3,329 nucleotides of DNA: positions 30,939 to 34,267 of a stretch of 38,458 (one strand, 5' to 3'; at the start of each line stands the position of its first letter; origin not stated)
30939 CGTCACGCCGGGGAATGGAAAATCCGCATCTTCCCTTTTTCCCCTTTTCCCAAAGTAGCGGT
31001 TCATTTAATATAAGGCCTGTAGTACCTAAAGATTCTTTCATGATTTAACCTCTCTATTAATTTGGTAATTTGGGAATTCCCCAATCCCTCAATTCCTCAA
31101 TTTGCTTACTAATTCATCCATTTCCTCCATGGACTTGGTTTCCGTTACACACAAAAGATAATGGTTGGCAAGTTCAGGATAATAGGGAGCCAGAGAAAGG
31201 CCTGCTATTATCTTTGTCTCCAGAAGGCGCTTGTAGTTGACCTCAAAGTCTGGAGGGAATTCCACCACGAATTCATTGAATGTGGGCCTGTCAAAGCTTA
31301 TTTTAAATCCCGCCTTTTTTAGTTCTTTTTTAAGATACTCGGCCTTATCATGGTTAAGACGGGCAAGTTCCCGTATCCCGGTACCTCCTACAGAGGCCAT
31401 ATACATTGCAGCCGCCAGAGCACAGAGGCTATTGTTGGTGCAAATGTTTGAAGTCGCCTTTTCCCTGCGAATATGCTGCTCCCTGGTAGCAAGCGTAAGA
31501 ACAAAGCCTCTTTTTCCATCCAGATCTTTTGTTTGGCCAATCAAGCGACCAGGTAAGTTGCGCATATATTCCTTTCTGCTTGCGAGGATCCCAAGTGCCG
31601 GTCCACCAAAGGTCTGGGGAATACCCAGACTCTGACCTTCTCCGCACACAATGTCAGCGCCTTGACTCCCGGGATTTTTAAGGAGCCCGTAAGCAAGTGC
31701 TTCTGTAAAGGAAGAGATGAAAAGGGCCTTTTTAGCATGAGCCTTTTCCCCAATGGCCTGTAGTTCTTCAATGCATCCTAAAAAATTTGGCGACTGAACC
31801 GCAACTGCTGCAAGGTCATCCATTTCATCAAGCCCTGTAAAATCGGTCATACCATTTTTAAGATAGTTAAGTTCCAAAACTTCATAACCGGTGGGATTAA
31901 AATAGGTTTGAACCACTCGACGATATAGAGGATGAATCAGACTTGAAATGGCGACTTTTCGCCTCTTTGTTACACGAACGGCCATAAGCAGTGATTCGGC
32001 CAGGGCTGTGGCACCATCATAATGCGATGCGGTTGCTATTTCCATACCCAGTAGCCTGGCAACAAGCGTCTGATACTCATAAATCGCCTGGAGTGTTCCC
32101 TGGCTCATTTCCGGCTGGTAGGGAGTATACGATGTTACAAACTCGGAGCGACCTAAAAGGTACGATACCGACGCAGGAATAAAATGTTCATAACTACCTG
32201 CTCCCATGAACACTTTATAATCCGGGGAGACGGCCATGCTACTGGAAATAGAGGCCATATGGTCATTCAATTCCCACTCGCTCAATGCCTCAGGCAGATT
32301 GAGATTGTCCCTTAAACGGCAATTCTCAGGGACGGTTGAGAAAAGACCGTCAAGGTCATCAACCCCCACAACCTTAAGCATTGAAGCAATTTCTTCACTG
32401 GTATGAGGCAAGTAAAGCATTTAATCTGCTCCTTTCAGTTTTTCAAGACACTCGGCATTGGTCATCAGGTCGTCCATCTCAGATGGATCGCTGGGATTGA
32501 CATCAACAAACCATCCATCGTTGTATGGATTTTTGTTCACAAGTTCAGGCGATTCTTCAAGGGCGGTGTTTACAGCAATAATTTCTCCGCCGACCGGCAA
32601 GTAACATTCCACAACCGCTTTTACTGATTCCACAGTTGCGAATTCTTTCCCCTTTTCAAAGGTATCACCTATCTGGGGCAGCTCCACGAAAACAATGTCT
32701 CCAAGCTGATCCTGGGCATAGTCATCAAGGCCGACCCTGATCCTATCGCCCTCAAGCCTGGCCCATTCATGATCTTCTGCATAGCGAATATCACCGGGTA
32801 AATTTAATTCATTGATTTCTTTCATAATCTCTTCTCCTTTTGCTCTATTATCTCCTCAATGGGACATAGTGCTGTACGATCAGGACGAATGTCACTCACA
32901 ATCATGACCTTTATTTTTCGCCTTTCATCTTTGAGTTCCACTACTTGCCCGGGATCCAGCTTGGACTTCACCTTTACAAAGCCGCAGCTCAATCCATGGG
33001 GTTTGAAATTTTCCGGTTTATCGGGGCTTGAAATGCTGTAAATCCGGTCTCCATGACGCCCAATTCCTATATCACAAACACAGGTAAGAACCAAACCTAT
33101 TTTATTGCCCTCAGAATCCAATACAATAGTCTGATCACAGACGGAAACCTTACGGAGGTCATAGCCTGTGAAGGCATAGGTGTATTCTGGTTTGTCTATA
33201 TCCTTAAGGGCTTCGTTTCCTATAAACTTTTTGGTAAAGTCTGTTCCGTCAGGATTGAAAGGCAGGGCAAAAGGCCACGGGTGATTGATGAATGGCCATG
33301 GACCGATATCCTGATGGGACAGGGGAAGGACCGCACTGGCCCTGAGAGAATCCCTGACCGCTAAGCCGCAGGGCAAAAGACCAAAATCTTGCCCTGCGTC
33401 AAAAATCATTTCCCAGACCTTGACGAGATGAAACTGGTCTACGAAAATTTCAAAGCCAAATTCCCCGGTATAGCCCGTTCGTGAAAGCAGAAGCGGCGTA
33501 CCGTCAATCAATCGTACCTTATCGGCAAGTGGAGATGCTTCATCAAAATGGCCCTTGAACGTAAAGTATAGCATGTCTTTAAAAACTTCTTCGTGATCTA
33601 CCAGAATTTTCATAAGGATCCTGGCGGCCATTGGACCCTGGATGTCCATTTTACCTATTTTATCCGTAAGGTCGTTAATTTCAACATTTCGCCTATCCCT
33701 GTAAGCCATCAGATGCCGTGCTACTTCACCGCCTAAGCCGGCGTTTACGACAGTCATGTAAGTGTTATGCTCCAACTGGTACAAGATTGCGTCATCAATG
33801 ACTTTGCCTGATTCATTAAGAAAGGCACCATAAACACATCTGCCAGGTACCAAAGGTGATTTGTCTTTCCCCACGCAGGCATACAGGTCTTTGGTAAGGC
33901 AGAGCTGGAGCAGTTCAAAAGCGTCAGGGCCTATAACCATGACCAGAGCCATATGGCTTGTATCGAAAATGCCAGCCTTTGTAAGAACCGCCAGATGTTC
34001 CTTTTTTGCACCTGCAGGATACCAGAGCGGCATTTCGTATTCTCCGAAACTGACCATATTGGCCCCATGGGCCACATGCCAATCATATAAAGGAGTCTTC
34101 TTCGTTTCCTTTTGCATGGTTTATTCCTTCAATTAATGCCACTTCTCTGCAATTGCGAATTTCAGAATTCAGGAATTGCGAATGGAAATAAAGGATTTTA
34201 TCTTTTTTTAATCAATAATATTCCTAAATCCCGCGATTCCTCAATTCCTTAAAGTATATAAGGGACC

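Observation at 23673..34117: gcvT-H-PA-PB, hdrC/hdrB-like, a cytoplasmic formate dehydrogenase and lipB-lipA form one co-directional block with no L-protein: candidate formate-linked Hdr-type lipoyl-GcvH oxidoreductase (glycine synthase / reductive-glycine module)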

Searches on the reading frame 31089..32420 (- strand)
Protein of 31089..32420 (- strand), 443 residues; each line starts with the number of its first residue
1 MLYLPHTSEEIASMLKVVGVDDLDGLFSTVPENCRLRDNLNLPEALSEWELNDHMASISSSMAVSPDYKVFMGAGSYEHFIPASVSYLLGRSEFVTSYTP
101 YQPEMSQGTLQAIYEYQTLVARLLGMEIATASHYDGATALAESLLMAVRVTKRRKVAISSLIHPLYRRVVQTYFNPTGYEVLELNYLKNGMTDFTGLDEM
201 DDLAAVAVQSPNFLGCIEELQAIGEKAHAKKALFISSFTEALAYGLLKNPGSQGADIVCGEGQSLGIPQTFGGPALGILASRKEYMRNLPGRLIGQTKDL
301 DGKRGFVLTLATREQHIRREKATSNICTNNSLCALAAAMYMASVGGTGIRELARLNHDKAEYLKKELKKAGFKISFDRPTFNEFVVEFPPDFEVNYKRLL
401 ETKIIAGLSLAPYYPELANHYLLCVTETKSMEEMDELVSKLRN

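Call 3: search_protein_families(library=pfam, proteins=[window:31089-32420:-])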
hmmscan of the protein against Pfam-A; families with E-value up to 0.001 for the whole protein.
window:31089-32420:- (443 aa): 1 family
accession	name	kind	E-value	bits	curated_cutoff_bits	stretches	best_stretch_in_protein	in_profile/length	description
PF02347.22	GDC-P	-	4.3e-127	425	26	1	3-440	3-428/429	Glycine cleavage system P-protein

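Call 4: search_protein_families(library=ncbifam, proteins=[window:31089-32420:-])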
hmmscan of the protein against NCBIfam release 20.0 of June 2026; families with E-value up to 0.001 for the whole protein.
window:31089-32420:- (443 aa): 4 families
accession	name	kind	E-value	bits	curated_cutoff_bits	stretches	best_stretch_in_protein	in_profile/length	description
NF001696.0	PRK00451.1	equivalog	8.2e-180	598.5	364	1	1-442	2-443/447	aminomethyl-transferring glycine dehydrogenase subunit GcvPA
TIGR00461.1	gcvP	equivalog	3.9e-76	256.5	859.2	1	9-387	8-377/939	aminomethyl-transferring glycine dehydrogenase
NF003346.0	PRK04366.1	equivalog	5.4e-25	88.1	441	1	28-442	37-449/487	aminomethyl-transferring glycine dehydrogenase subunit GcvPB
TIGR01976.1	am_tr_V_VC1184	hypoth_equivalog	0.00044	19.7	352.35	1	203-293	161-243/401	cysteine desulfurase-like protein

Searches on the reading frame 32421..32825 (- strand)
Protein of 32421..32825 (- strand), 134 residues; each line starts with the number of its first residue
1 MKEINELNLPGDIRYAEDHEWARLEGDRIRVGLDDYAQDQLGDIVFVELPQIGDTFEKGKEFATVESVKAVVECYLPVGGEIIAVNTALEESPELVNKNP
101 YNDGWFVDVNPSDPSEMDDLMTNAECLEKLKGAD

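Call 3: search_protein_families(library=pfam, proteins=[window:32421-32825:-])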
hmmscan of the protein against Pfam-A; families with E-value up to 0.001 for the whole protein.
window:32421-32825:- (134 aa): 1 family
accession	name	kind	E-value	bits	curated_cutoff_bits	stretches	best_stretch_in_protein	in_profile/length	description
PF01597.25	GCV_H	-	1.2e-39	135.4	22.2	1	14-131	2-120/122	Glycine cleavage H-protein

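Call 4: search_protein_families(library=ncbifam, proteins=[window:32421-32825:-])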
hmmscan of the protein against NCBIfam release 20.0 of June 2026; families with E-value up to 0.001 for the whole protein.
window:32421-32825:- (134 aa): 4 families
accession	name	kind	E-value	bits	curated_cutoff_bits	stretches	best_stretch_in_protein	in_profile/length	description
NF002270.0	PRK01202.1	subfamily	4e-48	162.4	117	1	7-131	2-127/129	glycine cleavage system protein GcvH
TIGR00527.1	gcvH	equivalog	1.1e-43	148.3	115.85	1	9-126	2-121/129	glycine cleavage system protein GcvH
TIGR03077.1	not_gcvH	equivalog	7.8e-20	71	144.05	1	18-113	5-101/110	glycine cleavage protein H-like protein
NF045810.1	GcvH_rel_desulf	equivalog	3.8e-10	39.7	150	1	6-133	9-138/167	GcvH-related protein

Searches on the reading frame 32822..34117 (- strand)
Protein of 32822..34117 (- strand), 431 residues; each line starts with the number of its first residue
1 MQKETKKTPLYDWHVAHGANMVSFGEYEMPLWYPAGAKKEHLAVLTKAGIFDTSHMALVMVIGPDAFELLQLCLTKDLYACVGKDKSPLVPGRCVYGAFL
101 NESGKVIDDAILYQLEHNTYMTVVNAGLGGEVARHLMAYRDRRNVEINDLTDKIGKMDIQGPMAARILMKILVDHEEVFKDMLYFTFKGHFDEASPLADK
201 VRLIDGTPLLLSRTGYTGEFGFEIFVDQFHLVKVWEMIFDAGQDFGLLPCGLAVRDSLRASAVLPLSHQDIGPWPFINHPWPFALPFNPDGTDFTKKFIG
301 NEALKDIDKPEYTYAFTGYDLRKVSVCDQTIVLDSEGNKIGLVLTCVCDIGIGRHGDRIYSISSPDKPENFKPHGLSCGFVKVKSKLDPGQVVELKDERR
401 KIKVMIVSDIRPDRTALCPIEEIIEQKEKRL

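Call 3: search_protein_families(library=pfam, proteins=[window:32822-34117:-])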
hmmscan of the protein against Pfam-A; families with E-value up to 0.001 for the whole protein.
window:32822-34117:- (431 aa): 1 family
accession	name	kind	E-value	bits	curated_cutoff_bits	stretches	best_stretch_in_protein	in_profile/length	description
PF01571.26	GCV_T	-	1.8e-58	198.2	25.6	1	10-272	1-242/255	Aminomethyltransferase folate-binding domain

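Call 4: search_protein_families(library=ncbifam, proteins=[window:32822-34117:-])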
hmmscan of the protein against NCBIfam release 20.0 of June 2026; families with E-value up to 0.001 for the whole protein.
window:32822-34117:- (431 aa): 8 families
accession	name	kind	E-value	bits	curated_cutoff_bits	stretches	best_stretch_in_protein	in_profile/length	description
NF001567.0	PRK00389.1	subfamily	2.1e-65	221.1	300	1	4-344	2-309/359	glycine cleavage system aminomethyltransferase GcvT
TIGR00528.1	gcvT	equivalog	5.6e-50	170.3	235.85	1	6-321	2-288/362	glycine cleavage system aminomethyltransferase GcvT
NF010093.0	PRK13579.1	equivalog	1.1e-45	156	459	1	3-272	7-246/371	glycine cleavage system aminomethyltransferase GcvT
NF053776.1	TmaoDeMthMsil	equivalog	1.3e-38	133.1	1100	1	3-306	383-667/763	trimethylamine N-oxide demethylase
TIGR01372.1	soxA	subfamily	1.5e-33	115.7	1164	1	4-264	606-857/996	sarcosine oxidase subunit alpha family protein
NF009133.0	PRK12486.1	equivalog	1.4e-17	63.7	410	1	46-345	53-323/369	dimethylsulfoniopropionate demethylase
NF047633.1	SyrngDmethDesA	equivalog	5.6e-08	31.7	800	1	40-251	39-236/453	syringate O-demethylase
NF047885.1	VanMgalDeMLigM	equivalog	2e-07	30.3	580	1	38-253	36-239/461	vanillate/3-O-methylgallate O-demethylase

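Call 54: find_homologous_proteins(query=window:32822-34117:-, max_evalue=1e-30)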
Query window:32822-34117:- (431 aa): 2977 proteins with E <= 1e-30 among 7887 candidates; the best 120 are listed.
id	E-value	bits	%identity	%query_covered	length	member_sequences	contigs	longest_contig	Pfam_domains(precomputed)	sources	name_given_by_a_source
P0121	1.5e-276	936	93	100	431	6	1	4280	PF01571.27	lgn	-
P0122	1.5e-223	761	75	100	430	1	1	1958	PF01571.27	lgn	-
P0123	2.4e-212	724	72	100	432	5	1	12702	PF01571.27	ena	-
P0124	8.7e-211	719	71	99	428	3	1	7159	PF01571.27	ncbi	-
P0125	5.9e-210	716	73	99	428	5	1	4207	PF01571.27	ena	-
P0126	4.4e-207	707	72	99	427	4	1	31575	PF01571.27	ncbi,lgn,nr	ncbi:MAG: hypothetical protein Q7J27_13075 [Syntrophales bacterium]|nr:hypothetical protein [Syntrop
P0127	2.0e-206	705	70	98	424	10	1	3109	PF01571.27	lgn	-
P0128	1.7e-205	702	71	99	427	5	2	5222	PF01571.27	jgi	jgi:aminomethyltransferase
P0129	2.5e-205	701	71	99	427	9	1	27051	PF01571.27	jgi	-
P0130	3.6e-205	700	71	98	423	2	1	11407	PF01571.27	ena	-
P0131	4.9e-205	700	71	98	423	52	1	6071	PF01571.27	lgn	-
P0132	5.8e-205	700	70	98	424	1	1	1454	PF01571.27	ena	-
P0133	2.3e-204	698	71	98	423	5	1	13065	PF01571.27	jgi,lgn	jgi:aminomethyltransferase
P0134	2.8e-203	694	69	98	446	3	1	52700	PF01571.27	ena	-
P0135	5.2e-203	693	70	98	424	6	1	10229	PF01571.27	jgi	-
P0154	4.8e-196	670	67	98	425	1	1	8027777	PF01571.27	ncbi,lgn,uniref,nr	ncbi:aminomethyltransferase family protein [Desulfonema magnum]|uniref:Glycine cleavage system, amin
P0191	3.6e-188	644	64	98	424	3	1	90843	PF01571.27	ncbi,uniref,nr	ncbi:aminomethyltransferase [Syntrophus gentianae]|uniref:Aminomethyltransferase n=1 Tax=Syntrophus 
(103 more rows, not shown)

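Call 55: find_encoding_contigs(protein=P0126, flank=10000, max_places=1)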
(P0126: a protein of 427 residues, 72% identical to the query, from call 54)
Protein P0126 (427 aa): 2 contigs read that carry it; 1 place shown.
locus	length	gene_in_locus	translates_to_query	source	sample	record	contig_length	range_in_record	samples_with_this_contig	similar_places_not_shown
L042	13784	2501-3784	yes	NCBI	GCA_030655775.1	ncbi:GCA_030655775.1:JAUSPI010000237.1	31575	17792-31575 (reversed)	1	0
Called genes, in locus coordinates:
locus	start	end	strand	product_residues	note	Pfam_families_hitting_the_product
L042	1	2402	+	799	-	PF01565:FAD_binding_4, PF02913:FAD-oxidase_C, PF13183:Fer4_8, PF13534:Fer4_17 (weak), PF02754:CCG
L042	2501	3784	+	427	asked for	PF01571:GCV_T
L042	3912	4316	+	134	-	PF01597:GCV_H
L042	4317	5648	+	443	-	PF02347:GDC-P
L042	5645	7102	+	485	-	PF02347:GDC-P, PF01212:Beta_elim_lyase (weak), PF00266:Aminotran_5, PF21478:GcvP2_C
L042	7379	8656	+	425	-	PF04055:Radical_SAM, PF12544:LAM_C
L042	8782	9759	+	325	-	PF07478:Dala_Dala_lig_C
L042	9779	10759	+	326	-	PF02655:ATP-grasp_3 (faint), PF07478:Dala_Dala_lig_C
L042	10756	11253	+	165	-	PF00583:Acetyltransf_1, PF13508:Acetyltransf_7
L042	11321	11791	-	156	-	PF02308:MgtC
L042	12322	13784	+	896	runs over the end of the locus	PF04313:HSDR_N (weak), PF00270:DEAD, PF04851:ResIII, PF18766:SWI2_SNF2 (weak), PF00271:Helicase_C (weak), PF08463:EcoEI_R_C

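Call 56: find_encoding_contigs(protein=P0154, flank=10000, max_places=1)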
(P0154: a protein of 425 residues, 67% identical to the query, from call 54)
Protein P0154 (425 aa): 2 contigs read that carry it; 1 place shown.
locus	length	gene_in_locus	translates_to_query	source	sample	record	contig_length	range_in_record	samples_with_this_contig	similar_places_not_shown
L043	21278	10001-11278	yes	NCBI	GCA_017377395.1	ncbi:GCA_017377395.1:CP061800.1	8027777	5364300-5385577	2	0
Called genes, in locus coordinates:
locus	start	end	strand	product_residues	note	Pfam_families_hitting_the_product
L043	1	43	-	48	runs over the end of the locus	-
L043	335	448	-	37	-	-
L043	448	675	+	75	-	-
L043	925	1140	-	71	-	-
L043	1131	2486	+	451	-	PF00072:Response_reg, PF07728:AAA_5 (faint), PF00158:Sigma54_activat, PF14532:Sigma54_activ_2, PF00004:AAA (faint), PF25601:AAA_lid_14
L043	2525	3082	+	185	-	PF03602:Cons_hypoth95, PF13847:Methyltransf_31 (faint), PF09445:Methyltransf_15 (weak)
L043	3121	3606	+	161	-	PF01467:CTP_transf_like, PF08218:Citrate_ly_lig (weak)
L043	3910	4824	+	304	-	PF00126:HTH_1, PF03466:LysR_substrate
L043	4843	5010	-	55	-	-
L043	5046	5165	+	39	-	-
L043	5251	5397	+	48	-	-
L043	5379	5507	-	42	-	-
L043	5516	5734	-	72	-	-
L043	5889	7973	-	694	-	-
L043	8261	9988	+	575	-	PF03571:Peptidase_M49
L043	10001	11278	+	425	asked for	PF01571:GCV_T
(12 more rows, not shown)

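Call 57: find_encoding_contigs(protein=P0191, flank=10000, max_places=1)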
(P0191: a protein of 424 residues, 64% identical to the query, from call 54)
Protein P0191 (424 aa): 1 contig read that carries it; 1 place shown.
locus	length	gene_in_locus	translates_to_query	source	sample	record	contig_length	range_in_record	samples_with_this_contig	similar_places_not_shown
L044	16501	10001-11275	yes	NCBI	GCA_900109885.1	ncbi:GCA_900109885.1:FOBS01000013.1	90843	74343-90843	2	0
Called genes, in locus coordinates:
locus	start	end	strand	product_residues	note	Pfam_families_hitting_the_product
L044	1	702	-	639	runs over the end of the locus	PF00890:FAD_binding_2 (faint), PF01134:GIDA, PF07992:Pyr_redox_2 (weak), PF12831:FAD_oxidored, PF21680:GIDA_C_1st, PF13932:SAM_GIDA_C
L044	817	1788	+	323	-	PF04055:Radical_SAM, PF16199:Radical_SAM_C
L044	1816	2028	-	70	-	PF02954:HTH_8 (faint)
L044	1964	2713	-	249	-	PF02663:FmdE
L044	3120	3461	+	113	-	PF13404:HTH_AsnC-type, PF13412:HTH_24, PF08279:HTH_11 (weak)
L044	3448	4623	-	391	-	PF01321:Creatinase_N, PF00557:Peptidase_M24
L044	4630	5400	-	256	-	PF00378:ECH_1, PF16113:ECH_2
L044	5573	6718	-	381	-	PF00378:ECH_1, PF16113:ECH_2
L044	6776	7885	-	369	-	PF08240:ADH_N, PF00107:ADH_zinc_N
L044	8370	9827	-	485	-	PF00890:FAD_binding_2 (faint), PF01134:GIDA (faint), PF01266:DAO (faint), PF03486:HI0933_like (faint), PF07992:Pyr_redox_2, PF12831:FAD_oxidored (weak), PF00070:Pyr_redox, PF02852:Pyr_redox_dim, +2 more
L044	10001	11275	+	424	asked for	PF01571:GCV_T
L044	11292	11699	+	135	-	PF01597:GCV_H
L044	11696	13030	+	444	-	PF02347:GDC-P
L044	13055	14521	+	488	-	PF02347:GDC-P, PF00266:Aminotran_5 (weak), PF21478:GcvP2_C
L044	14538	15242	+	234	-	PF21948:LplA-B_cat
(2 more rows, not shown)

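Call 69: search_protein_families(library=ncbifam, proteins=[L042:3-2402:+], max_evalue=0.00001)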
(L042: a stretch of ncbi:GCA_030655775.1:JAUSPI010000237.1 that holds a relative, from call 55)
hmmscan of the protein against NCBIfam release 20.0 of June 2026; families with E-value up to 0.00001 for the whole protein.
L042:3-2402:+ (799 aa): 20 families
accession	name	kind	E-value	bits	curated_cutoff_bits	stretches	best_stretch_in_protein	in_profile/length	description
NF004898.0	PRK06259.1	equivalog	4e-47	161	385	1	422-791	130-482/488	fumarate reductase (CoM/CoB) subunit TfrB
NF045670.1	quin_L_LdhH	equivalog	3.4e-41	141.3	800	1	551-792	460-704/706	L-lactate dehydrogenase (quinone) large subunit LdhH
TIGR00387.1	glcD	equivalog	8.5e-39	133.5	567.9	1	1-381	16-412/413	glycolate oxidase subunit GlcD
NF008369.0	PRK11168.1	equivalog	5.5e-29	101.2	278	1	553-777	162-384/401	anaerobic glycerol-3-phosphate dehydrogenase subunit C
NF045663.1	diclust_near_Sec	equivalog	5.1e-25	87.7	530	1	400-769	278-614/759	pyridine nucleotide-disulfide oxidoreductase/dicluster-binding protein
NF008408.0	PRK11230.1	equivalog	2.5e-22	79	897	1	2-384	75-472/499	glycolate oxidase subunit GlcD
NF008434.0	PRK11274.1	equivalog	7.2e-22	77.9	333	1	425-775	21-390/409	glycolate oxidase subunit GlcF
TIGR03379.1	glycerol3P_GlpC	equivalog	6e-21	74.6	279.9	1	554-779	158-383/397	anaerobic glycerol-3-phosphate dehydrogenase subunit GlpC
NF049975.1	2HglutDHaseYdiJ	equivalog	4.1e-19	67.9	1350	1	4-120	76-191/1018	D-2-hydroxyglutarate dehydrogenase YdiJ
NF045724.1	ferredox_TmcB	equivalog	1.4e-16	60.1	735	1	421-797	39-428/430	electron transfer complex ferredoxin TmcB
NF045796.1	DsrK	equivalog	1.4e-16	60.1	400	1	462-797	102-435/453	sulfate reduction electron transfer complex DsrMKJOP subunit DsrK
NF045711.1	sulf_resp_HmcF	equivalog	2.3e-12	46.5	750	1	477-774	116-426/457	sulfate respiration complex iron-sulfur protein HmcF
TIGR03288.1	CoB_CoM_SS_B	equivalog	7.9e-12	45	345.15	1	706-785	170-249/290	CoB--CoM heterodisulfide reductase subunit B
NF008439.0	PRK11282.1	equivalog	3.8e-09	35.9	284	1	6-152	22-175/358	glycolate oxidase subunit GlcE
NF041227.1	BagG_FevA2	exception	7.6e-09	34.7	850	1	21-150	81-210/455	bagremycin/ferroverdin biosynthesis FAD-dependent oxygenase BagG/FevA2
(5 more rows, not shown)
